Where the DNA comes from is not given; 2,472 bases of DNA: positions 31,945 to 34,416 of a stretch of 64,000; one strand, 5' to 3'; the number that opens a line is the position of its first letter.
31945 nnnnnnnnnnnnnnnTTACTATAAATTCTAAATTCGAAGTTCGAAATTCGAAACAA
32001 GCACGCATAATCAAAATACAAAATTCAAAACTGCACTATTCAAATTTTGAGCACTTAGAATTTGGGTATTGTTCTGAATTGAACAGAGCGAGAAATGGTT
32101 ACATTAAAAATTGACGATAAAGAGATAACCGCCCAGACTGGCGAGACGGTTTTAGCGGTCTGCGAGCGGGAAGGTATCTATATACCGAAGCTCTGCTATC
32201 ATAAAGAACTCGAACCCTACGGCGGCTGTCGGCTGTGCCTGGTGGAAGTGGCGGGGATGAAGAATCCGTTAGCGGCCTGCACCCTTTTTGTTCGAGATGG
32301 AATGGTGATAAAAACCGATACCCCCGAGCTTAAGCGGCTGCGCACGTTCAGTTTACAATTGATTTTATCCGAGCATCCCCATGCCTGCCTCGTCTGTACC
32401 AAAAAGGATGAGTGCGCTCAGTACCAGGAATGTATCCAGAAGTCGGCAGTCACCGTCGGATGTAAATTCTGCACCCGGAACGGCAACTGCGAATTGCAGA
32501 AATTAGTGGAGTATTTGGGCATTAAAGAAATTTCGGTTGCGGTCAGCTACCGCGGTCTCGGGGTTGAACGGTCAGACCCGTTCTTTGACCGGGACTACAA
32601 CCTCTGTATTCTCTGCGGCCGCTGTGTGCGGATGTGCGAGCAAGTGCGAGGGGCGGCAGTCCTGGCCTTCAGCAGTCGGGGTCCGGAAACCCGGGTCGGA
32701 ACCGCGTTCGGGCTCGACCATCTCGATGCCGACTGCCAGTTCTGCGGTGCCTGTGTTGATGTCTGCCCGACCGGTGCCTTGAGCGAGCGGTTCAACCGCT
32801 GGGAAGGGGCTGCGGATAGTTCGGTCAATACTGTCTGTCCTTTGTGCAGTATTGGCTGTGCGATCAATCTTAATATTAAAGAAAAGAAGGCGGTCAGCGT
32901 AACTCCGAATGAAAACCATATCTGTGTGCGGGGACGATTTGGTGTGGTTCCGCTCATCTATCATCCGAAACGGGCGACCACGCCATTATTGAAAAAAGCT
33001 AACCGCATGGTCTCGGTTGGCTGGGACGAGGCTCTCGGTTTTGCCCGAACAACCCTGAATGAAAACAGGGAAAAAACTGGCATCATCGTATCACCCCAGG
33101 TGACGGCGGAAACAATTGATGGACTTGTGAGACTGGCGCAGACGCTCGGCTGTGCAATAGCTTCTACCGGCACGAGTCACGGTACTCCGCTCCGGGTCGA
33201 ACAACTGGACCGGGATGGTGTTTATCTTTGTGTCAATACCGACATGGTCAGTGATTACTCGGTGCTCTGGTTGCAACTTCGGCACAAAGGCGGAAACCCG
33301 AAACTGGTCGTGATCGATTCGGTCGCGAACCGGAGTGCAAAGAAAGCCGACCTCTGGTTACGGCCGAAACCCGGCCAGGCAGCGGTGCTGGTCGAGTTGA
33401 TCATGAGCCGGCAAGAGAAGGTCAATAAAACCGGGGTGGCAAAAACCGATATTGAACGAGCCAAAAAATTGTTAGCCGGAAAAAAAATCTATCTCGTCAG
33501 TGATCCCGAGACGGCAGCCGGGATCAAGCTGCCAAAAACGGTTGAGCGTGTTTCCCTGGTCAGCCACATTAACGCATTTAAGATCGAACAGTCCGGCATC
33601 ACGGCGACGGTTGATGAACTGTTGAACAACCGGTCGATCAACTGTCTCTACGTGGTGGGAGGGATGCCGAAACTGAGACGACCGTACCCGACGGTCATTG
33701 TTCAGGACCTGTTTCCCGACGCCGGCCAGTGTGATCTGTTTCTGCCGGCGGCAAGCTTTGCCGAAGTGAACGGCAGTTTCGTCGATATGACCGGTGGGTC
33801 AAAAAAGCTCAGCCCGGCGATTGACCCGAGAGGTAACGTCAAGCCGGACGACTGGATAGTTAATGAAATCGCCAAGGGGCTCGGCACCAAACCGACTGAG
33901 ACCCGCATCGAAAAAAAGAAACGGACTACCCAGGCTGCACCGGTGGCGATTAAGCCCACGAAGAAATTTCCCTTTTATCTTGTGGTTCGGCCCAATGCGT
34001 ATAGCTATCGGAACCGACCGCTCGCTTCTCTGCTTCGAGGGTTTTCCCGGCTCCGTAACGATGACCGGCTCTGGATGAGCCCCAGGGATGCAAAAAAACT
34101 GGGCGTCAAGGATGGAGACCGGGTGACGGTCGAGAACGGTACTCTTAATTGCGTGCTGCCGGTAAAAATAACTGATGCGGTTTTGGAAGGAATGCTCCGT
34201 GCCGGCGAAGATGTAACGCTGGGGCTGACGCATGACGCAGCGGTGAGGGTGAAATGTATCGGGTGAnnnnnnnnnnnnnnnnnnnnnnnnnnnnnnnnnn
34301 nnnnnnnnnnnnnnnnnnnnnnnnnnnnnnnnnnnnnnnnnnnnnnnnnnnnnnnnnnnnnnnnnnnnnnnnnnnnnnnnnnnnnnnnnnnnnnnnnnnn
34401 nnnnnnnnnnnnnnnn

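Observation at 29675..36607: NuoE-NuoF-NuoG-like module encoded contiguously with NfnA/NfnB-like genes: candidate five-subunit flavin-based electron-bifurcating complex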

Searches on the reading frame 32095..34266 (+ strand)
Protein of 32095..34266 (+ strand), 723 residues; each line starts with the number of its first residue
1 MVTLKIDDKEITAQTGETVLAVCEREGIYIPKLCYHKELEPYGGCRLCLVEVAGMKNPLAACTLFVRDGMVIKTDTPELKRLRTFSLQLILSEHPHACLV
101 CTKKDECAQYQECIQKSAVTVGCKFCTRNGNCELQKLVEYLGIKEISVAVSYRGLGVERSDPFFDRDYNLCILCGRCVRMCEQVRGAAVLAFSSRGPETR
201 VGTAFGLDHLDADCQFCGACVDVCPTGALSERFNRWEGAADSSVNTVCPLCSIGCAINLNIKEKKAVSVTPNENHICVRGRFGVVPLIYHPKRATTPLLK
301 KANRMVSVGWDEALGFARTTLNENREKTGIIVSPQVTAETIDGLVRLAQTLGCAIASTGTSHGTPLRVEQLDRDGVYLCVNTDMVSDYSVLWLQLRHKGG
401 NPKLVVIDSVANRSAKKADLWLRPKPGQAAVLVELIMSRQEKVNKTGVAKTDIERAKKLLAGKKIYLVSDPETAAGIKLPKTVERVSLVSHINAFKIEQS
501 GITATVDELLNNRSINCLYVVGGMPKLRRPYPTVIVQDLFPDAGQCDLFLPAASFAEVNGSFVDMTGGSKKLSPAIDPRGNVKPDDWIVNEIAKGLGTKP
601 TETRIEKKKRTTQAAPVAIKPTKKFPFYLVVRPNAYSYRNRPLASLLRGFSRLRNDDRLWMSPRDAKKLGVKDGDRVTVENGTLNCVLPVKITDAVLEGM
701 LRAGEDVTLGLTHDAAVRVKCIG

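Call 4: search_protein_families(library=pfam, proteins=[window:32095-34266:+])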
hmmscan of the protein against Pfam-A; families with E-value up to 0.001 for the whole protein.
window:32095-34266:+ (723 aa): 13 families
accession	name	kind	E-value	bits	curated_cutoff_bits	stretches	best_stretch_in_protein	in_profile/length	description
PF13510.11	Fer2_4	-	1.8e-21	76.4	22.8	1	1-76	3-81/82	2Fe-2S iron-sulfur cluster binding domain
PF00384.28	Molybdopterin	-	1.2e-15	57.9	24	1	293-594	1-352/353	Molybdopterin oxidoreductase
PF10588.14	NADH-G_4Fe-4S_3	-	1.2e-14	53.9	27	2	123-146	16-39/40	NADH-ubiquinone oxidoreductase-G iron-sulfur binding region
PF01568.27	Molydop_binding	-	1.3e-11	44.9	26.8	1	654-702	28-75/110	Molydopterin dinucleotide binding domain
PF22117.2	Fer4_Nqo3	-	1.7e-10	41.4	27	1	163-229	3-66/67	NADH-quinone oxidoreductase subunit 3, ferredoxin-like domain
PF12838.12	Fer4_7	-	4.3e-09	37.1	27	1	171-228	2-52/52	4Fe-4S dicluster domain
PF00037.32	Fer4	-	3e-07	30.4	21.1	1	213-229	7-23/24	4Fe-4S binding domain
PF04879.21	Molybdop_Fe4S4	-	2.5e-06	27.8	22.7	1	243-283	3-49/55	Molybdopterin oxidoreductase Fe4S4 domain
PF14697.11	Fer4_21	-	1.3e-05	25.7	35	1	169-227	6-55/59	4Fe-4S dicluster domain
PF13187.11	Fer4_9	-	1.8e-05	25.1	27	1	171-228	2-51/52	4Fe-4S dicluster domain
PF13237.11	Fer4_10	-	5.1e-05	23.6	25.5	1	166-225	4-53/53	4Fe-4S dicluster domain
PF13183.11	Fer4_8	-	0.00034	21.5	27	1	169-227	3-67/68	4Fe-4S dicluster domain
PF13484.11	Fer4_16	-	0.00063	20.9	30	1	214-244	2-32/66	4Fe-4S double cluster binding domain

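Call 11: search_protein_families(library=ncbifam, proteins=[window:32095-34266:+])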
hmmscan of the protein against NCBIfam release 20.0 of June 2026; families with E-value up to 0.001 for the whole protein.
window:32095-34266:+ (723 aa): 33 families (the best 25 are shown)
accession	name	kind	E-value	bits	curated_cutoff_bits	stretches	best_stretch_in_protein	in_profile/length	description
TIGR01973.1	NuoG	equivalog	7.4e-68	229.8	470.05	2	123-587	95-601/606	NADH-quinone oxidoreductase subunit NuoG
NF040763.1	FeFe_hydrog_A6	exception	2.2e-60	204.6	765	2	2-114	1-112/571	NADH-dependent [FeFe] hydrogenase, group A6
NF005745.0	PRK07569.1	equivalog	4.1e-56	190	333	2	2-109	4-111/238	bidirectional hydrogenase complex protein HoxU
NF005895.0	PRK07860.1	equivalog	6.2e-54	183.3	802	1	1-348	17-347/811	NADH-quinone oxidoreductase subunit G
NF006305.0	PRK08493.1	equivalog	4.3e-40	137.5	591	2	1-119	1-116/819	NADH-quinone oxidoreductase subunit G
NF040762.1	Hydr_FeFe_Clost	exception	5.7e-34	117.7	900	2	3-116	2-115/572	ferredoxin hydrogenase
TIGR01591.1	Fdh-alpha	equivalog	3.3e-32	111.4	666.25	2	246-437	1-220/672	formate dehydrogenase subunit alpha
NF009454.0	PRK12814.1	equivalog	2.2e-23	82.5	916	1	2-100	4-102/657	putative NADPH-dependent glutamate synthase small subunit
NF047855.1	AssmNtatRedNasC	equivalog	5.6e-15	54.7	1100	1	240-329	17-113/708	assimilatory nitrate reductase catalytic subunit NasC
NF012032.0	PRK15488.1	equivalog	8.2e-15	53.9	694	1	218-353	17-164/759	thiosulfate reductase PhsA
NF041783.2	mnquin_red_QrcB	equivalog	1.9e-13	49.5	440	1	240-352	49-168/695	menaquinone reductase molybdopterin-binding-like subunit QrcB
TIGR02512.1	FeFe_hydrog_A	subfamily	8.6e-12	44.6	405.95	1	165-261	3-99/375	[FeFe] hydrogenase, group A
TIGR02166.1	dmsA_ynfE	subfamily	1e-10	40.4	777.7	1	654-701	699-746/794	DMSO/selenate family reductase complex A subunit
NF010055.0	PRK13532.1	equivalog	8.5e-09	34.2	904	0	523-599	496-574/830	nitrate reductase catalytic subunit NapA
NF041323.1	Nitr_red_NasA_Halo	equivalog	1.5e-08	33.6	1000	0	534-598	406-472/673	assimilatory nitrate reductase NasA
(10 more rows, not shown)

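Call 12: search_solved_structures(query=window:32095-34266:+, max_evalue=1e-10)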
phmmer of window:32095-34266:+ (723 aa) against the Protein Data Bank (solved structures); distinct sequences matched with E-value up to 1e-10: 75 (the best 60 are shown).
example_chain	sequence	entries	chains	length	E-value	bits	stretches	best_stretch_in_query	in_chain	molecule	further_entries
9wxb_B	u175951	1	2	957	1.3e-58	202.1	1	2-354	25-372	Formate dehydrogenase alpha subunit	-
6tg9_A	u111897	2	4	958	1.2e-56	195.6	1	2-355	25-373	Formate dehydrogenase subunit alpha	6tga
7t2r_A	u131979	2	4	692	9.4e-55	189.4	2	123-341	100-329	NiFe hydrogenase subunit A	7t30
9bov_A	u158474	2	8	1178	2.5e-52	181.4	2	120-356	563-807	Molybdopterin oxidoreductase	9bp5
8oh5_C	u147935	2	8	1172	2.4e-48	168.2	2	126-357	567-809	Formate dehydrogenase-O, major subunit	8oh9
8a6t_A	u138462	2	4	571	1.1e-41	146.2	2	122-234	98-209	Electron bifurcating hydrogenase subunit HydA1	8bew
6gcs_A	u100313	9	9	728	4.5e-41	144.1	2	3-110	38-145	75-KDA PROTEIN (NUAM) | Subunit NUAM of NADH:Ubiquinone Oxidoreductase (Complex I) | NADH-ubiquinone oxidoreductase 78 kDa subunit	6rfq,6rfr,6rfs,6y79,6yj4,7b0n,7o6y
7vw6_A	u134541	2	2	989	3.4e-40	141.3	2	160-303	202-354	Formate dehydrogenase | Tungsten-containing formate dehydrogenase alpha subunit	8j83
7e5z_A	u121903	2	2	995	3.5e-40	141.2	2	160-303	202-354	Formate dehydrogenase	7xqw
7q5y_A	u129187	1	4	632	9.1e-39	136.5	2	123-351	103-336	NADH dehydrogenase I chain G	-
7p5h_A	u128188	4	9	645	2.6e-38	135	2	123-232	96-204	Fe-hydrogenase, subunit alpha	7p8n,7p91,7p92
8rqz_C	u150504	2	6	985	6.8e-37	130.4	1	128-245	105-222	Probable oxidoreductase YjgC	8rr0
9iho_G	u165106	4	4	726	7.5e-37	130.2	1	2-363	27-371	NUAM (75 kDa) subunit of mitochondrial NADH:ubiquinone oxidoreductase (Complex I)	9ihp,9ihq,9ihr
9gzq_A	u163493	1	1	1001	7.5e-37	130.2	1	128-245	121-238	Probable oxidoreductase YjgC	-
7zm7_A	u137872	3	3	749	3.4e-36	128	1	2-354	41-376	NADH-ubiquinone oxidoreductase-like protein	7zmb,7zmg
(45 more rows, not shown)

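Call 17: find_homologous_proteins(query=window:32095-34266:+, max_evalue=1e-20)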
Query window:32095-34266:+ (723 aa): 5329 proteins with E <= 1e-20 among 8000 candidates; the best 120 are listed.
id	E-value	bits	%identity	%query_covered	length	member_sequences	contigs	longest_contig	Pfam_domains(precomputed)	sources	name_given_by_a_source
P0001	0.0e+0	1662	100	100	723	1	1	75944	PF14697.12,PF13510.12,PF10588.15,PF00384.28,PF00037.33,PF01568.28,PF12838.13,PF22117.3,PF04879.22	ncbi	-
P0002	0.0e+0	1060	64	100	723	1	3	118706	PF13510.12,PF10588.15,PF00384.28,PF00037.33,PF01568.28,PF12838.13,PF22117.3,PF13187.12,PF04879.22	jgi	jgi:formate dehydrogenase major subunit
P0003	3.1e-251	854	52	100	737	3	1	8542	PF13510.12,PF10588.15,PF00384.28,PF00037.33,PF01568.28,PF12838.13,PF22117.3,PF13183.12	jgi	jgi:predicted molibdopterin-dependent oxidoreductase YjgC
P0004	3.1e-251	854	51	100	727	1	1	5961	PF13510.12,PF10588.15,PF00384.28,PF00111.33,PF00037.33,PF01568.28,PF12838.13,PF22117.3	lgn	-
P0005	8.2e-250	849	51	100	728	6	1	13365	PF13510.12,PF10588.15,PF00384.28,PF00037.33,PF01568.28,PF12838.13,PF22117.3,PF13183.12,PF13187.12,PF04879.22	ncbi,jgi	jgi:predicted molibdopterin-dependent oxidoreductase YjgC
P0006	1.6e-249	848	51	100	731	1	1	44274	PF13510.12,PF10588.15,PF00384.28,PF00037.33,PF01568.28,PF12838.13,PF22117.3,PF04879.22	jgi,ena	-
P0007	7.3e-247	839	51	100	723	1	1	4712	PF13510.12,PF10588.15,PF00384.28,PF00111.33,PF00037.33,PF01568.28,PF12838.13,PF22117.3,PF04879.22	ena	-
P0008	4.2e-246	837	51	100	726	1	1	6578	PF13510.12,PF10588.15,PF00384.28,PF00111.33,PF00037.33,PF12838.13,PF22117.3,PF04879.22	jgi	-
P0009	4.1e-244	830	51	100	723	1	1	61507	PF14697.12,PF13510.12,PF10588.15,PF00384.28,PF00111.33,PF00037.33,PF12838.13,PF22117.3,PF13187.12,PF04879.22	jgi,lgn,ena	-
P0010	8.9e-244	829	51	100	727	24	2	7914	PF13510.12,PF10588.15,PF00384.28,PF00037.33,PF01568.28,PF12838.13,PF22117.3,PF13183.12,PF13187.12,PF04879.22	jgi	jgi:predicted molibdopterin-dependent oxidoreductase YjgC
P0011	1.7e-243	828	50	99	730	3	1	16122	PF13510.12,PF10588.15,PF00384.28,PF00037.33,PF01568.28,PF12838.13,PF22117.3,PF04879.22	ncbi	-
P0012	2.8e-243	828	52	100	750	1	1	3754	PF13510.12,PF10588.15,PF00384.28,PF00111.33,PF00037.33,PF01568.28,PF12838.13,PF22117.3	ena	-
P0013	7.2e-243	826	50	100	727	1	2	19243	PF13510.12,PF10588.15,PF00384.28,PF00037.33,PF01568.28,PF12838.13,PF22117.3,PF13183.12,PF04879.22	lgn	-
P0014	2.5e-242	824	51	100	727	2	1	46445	PF13510.12,PF10588.15,PF00384.28,PF00037.33,PF01568.28,PF12838.13,PF22117.3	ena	-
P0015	6.1e-242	823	51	99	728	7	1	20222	PF13510.12,PF10588.15,PF00384.28,PF00037.33,PF01568.28,PF12838.13,PF22117.3,PF13183.12,PF13187.12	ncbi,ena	ncbi:NADPH-Fe(3+) oxidoreductase subunit alpha [subsurface metagenome]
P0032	1.1e-236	806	49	100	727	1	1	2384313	PF13510.12,PF10588.15,PF00384.28,PF00037.33,PF01568.28,PF12838.13,PF22117.3,PF13183.12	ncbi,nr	ncbi:MAG: molybdopterin-dependent oxidoreductase [candidate division WOR-3 bacterium]|nr:MAG: molybd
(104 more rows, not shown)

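Call 20: find_encoding_contigs(protein=P0001, flank=10000, max_places=3)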
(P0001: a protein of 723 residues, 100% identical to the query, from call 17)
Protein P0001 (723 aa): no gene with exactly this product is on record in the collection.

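Call 24: find_encoding_contigs(protein=P0002, flank=8000, max_places=2)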
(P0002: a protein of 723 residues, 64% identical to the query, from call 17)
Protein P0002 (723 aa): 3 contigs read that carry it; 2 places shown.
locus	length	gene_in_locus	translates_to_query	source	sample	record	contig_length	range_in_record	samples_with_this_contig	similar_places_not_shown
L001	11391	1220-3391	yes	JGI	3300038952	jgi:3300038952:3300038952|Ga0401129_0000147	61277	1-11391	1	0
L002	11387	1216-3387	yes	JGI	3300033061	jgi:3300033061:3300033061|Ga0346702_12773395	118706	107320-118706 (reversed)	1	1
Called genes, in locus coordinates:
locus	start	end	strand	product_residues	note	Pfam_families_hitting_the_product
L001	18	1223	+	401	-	PF01512:Complex1_51K, PF12797:Fer4_2 (faint), PF10589:NADH_4Fe-4S, PF00037:Fer4 (weak), PF13237:Fer4_10, PF14697:Fer4_21, PF12838:Fer4_7 (weak), PF13187:Fer4_9, +1 more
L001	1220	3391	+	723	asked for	PF13510:Fer2_4, PF10588:NADH-G_4Fe-4S_3 (weak), PF12838:Fer4_7, PF13187:Fer4_9 (weak), PF22117:Fer4_Nqo3, PF00037:Fer4 (weak), PF04879:Molybdop_Fe4S4 (weak), PF00384:Molybdopterin, +1 more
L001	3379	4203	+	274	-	PF10418:DHODB_Fe-S_bind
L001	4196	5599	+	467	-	PF14691:Fer4_20, PF01262:AlaDh_PNT_C (faint), PF07992:Pyr_redox_2, PF13738:Pyr_redox_3 (faint), PF00070:Pyr_redox (weak)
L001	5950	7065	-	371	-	-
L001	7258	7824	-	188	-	-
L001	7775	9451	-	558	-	-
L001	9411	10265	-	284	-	PF00398:RrnaAD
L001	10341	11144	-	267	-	PF01026:TatD_DNase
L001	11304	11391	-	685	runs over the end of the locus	PF00133:tRNA-synt_1, PF09334:tRNA-synt_1g, PF19303:Anticodon_3, PF01588:tRNA_bind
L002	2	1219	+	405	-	?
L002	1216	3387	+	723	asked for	PF13510:Fer2_4, PF10588:NADH-G_4Fe-4S_3 (weak), PF12838:Fer4_7, PF13187:Fer4_9 (weak), PF22117:Fer4_Nqo3, PF00037:Fer4 (weak), PF04879:Molybdop_Fe4S4 (weak), PF00384:Molybdopterin, +1 more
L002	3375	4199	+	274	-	PF10418:DHODB_Fe-S_bind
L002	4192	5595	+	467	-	PF14691:Fer4_20, PF01262:AlaDh_PNT_C (faint), PF07992:Pyr_redox_2, PF13738:Pyr_redox_3 (faint), PF00070:Pyr_redox (weak)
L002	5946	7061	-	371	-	-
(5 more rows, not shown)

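Call 25: find_encoding_contigs(protein=P0032, flank=8000, max_places=2)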
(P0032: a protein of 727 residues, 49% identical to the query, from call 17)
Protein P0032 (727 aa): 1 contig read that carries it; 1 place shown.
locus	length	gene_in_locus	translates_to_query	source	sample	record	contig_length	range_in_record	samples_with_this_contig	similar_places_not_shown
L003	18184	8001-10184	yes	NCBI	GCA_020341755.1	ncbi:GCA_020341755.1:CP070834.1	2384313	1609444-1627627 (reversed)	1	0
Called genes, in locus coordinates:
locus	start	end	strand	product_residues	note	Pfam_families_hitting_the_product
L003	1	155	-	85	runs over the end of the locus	PF00381:PTS-HPr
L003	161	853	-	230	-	PF03613:EIID-AGA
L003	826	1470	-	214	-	PF03609:EII-Sor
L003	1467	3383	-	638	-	PF01074:Glyco_hydro_38N (weak), PF03065:Glyco_hydro_57, PF09094:AmyA-A_glucT_m, PF09095:AmyA-gluTrfs_C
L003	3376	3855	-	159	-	PF03830:PTSIIB_sorb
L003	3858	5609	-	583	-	PF00593:TonB_dep_Rec_b-barrel (weak)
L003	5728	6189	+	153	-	PF01257:2Fe-2S_thioredx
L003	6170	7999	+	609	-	PF01257:2Fe-2S_thioredx (weak), PF01512:Complex1_51K, PF10531:SLBB (weak), PF10589:NADH_4Fe-4S, PF12838:Fer4_7 (weak), PF13237:Fer4_10, PF14697:Fer4_21, PF13187:Fer4_9 (weak), +2 more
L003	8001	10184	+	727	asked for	PF13510:Fer2_4, PF10588:NADH-G_4Fe-4S_3 (weak), PF12838:Fer4_7, PF13183:Fer4_8 (weak), PF22117:Fer4_Nqo3, PF00037:Fer4 (weak), PF00384:Molybdopterin, PF01568:Molydop_binding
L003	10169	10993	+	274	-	PF10418:DHODB_Fe-S_bind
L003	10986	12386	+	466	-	PF14691:Fer4_20, PF01262:AlaDh_PNT_C (faint), PF13738:Pyr_redox_3 (faint), PF00070:Pyr_redox (faint), PF07992:Pyr_redox_2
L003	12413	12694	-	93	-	PF00708:Acylphosphatase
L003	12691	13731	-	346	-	PF21016:RlmN_N, PF04055:Radical_SAM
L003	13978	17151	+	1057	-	PF00211:Guanylate_cyc, PF01637:ATPase_2 (faint), PF13191:AAA_16, PF13424:TPR_12 (faint)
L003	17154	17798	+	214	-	PF00211:Guanylate_cyc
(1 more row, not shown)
